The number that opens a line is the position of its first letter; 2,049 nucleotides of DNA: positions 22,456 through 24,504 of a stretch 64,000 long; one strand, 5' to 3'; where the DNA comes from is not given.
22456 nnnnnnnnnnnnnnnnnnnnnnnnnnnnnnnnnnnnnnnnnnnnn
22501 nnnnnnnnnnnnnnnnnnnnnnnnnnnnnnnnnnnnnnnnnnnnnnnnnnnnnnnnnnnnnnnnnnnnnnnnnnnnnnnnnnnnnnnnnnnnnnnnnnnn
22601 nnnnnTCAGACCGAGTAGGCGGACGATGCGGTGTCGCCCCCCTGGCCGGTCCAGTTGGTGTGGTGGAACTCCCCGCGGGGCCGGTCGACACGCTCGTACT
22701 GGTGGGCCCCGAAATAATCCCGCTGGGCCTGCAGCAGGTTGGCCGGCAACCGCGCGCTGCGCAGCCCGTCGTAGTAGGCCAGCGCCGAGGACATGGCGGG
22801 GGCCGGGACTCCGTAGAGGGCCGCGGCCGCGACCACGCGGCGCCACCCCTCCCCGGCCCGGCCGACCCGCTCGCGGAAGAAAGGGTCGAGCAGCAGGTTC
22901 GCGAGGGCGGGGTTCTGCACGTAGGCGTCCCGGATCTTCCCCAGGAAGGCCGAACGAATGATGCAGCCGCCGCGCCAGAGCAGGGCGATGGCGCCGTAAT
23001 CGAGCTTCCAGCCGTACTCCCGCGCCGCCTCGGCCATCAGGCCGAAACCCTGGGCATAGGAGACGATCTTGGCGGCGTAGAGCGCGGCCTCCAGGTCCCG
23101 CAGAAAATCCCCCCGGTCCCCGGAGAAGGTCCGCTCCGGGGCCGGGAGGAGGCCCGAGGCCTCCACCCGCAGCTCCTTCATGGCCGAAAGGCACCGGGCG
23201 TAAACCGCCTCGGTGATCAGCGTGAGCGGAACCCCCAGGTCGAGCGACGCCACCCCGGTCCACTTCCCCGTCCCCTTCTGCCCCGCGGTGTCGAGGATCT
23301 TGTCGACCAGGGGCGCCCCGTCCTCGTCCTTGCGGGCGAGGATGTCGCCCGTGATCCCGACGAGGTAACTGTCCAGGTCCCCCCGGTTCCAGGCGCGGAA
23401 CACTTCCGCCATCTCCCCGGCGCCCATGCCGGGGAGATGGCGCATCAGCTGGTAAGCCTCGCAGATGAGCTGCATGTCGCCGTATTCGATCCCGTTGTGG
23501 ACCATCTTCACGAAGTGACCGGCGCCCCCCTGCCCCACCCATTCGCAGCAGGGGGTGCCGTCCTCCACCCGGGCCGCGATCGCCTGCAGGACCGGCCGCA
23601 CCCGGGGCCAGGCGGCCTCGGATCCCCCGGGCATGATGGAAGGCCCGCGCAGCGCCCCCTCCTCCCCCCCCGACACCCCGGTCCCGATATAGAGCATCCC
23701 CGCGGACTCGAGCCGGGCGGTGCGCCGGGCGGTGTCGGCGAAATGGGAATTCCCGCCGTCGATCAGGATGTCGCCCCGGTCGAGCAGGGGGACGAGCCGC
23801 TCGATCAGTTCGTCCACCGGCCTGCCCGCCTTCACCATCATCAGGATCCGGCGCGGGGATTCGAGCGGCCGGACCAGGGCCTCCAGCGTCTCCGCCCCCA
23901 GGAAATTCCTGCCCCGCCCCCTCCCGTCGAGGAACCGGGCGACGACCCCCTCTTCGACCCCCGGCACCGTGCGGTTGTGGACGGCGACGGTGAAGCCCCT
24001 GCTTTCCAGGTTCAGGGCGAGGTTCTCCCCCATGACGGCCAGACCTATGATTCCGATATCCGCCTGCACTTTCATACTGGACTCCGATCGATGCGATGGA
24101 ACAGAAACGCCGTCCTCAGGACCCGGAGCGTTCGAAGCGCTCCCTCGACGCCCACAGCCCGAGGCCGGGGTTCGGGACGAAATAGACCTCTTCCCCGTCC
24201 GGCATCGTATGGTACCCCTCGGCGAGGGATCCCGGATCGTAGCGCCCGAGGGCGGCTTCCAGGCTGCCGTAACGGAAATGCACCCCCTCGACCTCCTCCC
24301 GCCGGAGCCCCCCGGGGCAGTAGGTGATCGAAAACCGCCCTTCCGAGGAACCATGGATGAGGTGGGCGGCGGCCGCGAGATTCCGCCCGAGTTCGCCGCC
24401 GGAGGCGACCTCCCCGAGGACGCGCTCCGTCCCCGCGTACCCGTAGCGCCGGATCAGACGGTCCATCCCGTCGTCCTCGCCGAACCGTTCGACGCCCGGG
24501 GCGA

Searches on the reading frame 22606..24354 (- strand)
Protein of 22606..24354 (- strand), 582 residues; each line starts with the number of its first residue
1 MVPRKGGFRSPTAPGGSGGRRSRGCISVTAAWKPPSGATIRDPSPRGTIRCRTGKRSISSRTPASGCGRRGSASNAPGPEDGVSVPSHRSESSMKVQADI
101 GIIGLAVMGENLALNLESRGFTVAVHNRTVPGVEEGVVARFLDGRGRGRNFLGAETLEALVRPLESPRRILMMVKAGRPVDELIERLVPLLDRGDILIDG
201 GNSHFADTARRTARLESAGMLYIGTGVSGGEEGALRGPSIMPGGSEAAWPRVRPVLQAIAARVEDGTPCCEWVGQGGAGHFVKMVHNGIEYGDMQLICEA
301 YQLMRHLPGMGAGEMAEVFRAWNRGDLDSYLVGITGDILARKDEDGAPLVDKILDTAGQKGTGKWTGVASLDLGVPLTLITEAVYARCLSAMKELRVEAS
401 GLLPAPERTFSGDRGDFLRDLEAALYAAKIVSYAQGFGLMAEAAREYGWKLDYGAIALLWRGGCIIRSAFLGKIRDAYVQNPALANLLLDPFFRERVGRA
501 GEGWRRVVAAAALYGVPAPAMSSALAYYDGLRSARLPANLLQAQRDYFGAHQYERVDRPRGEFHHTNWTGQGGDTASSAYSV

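Call 43: search_protein_families(library=pfam, proteins=[window:22606-24354:-], max_evalue=0.0001)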
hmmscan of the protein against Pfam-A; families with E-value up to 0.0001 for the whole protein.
window:22606-24354:- (582 aa): 2 families
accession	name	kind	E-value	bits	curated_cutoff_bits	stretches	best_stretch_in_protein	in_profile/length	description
PF00393.24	6PGD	-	7.4e-127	423.1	27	1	279-568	1-290/290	6-phosphogluconate dehydrogenase, C-terminal domain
PF03446.21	NAD_binding_2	-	2.4e-44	151.6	21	1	99-263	1-156/161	NAD binding domain of 6-phosphogluconate dehydrogenase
